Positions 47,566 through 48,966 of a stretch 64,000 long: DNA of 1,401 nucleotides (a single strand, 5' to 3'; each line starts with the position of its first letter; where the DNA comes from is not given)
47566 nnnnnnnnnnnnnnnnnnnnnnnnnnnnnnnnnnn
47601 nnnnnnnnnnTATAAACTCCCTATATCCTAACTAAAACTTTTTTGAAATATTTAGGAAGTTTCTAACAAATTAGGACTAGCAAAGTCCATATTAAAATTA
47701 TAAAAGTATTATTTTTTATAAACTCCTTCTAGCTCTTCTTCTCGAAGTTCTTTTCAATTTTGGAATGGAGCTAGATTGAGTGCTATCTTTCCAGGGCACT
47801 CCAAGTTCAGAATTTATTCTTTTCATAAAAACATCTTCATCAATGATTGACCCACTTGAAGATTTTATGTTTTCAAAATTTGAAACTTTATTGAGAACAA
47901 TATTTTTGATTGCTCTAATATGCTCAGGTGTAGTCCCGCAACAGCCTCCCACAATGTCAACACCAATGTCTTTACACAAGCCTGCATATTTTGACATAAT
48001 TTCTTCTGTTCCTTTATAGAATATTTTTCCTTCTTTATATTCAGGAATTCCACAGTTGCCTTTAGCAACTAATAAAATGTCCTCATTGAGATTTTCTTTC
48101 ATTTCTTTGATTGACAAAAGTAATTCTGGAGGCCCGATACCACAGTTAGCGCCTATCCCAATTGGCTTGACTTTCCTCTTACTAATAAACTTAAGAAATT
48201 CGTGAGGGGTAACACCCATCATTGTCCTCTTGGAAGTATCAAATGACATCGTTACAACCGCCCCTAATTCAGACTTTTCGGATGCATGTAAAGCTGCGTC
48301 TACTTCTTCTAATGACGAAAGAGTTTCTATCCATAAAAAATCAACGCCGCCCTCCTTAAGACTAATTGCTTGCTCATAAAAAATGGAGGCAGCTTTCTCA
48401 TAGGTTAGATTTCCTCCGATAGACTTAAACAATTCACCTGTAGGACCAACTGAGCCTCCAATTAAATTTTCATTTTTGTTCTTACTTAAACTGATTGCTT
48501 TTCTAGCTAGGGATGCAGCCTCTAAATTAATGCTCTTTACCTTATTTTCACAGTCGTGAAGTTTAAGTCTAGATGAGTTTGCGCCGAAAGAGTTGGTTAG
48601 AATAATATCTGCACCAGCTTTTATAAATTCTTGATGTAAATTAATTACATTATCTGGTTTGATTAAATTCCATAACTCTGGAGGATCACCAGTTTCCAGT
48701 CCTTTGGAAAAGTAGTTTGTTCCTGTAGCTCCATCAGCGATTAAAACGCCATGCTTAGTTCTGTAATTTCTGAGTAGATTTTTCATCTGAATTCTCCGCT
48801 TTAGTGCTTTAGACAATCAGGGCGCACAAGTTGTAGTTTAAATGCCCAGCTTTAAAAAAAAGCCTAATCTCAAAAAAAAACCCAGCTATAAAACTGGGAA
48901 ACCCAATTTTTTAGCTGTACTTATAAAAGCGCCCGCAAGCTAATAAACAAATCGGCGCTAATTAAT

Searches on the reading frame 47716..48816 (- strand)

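Call 92: search_protein_families(library=pfam, proteins=[window:47716-48816:-], max_evalue=0.00001)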
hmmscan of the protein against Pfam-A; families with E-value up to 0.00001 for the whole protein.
window:47716-48816:- (366 aa): 1 family
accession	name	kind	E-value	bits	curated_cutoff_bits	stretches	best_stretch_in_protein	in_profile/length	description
PF02574.22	S-methyl_trans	-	1.4e-61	209.4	22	1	25-306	1-282/283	Homocysteine S-methyltransferase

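Call 106: search_protein_families(library=ncbifam, proteins=[window:47716-48816:-], max_evalue=1e-20)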
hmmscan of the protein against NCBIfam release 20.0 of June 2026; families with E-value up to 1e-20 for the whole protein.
window:47716-48816:- (366 aa): 5 families
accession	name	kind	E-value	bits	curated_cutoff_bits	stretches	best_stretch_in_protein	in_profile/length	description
NF005718.0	PRK07534.1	equivalog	1.4e-116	389.5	338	1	11-312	2-299/337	betaine--homocysteine S-methyltransferase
NF006396.0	PRK08645.1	equivalog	3e-72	243.6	453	1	20-314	8-290/611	bifunctional homocysteine S-methyltransferase/methylenetetrahydrofolate reductase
TIGR02082.1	metH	equivalog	1.1e-47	162.4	1010.85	1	25-309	6-314/1182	methionine synthase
NF007024.0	PRK09490.1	equivalog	5.5e-40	137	1497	1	45-309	56-331/1234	methionine synthase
NF007020.0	PRK09485.1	equivalog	1.4e-27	96.6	215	1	17-307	6-303/306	homocysteine S-methyltransferase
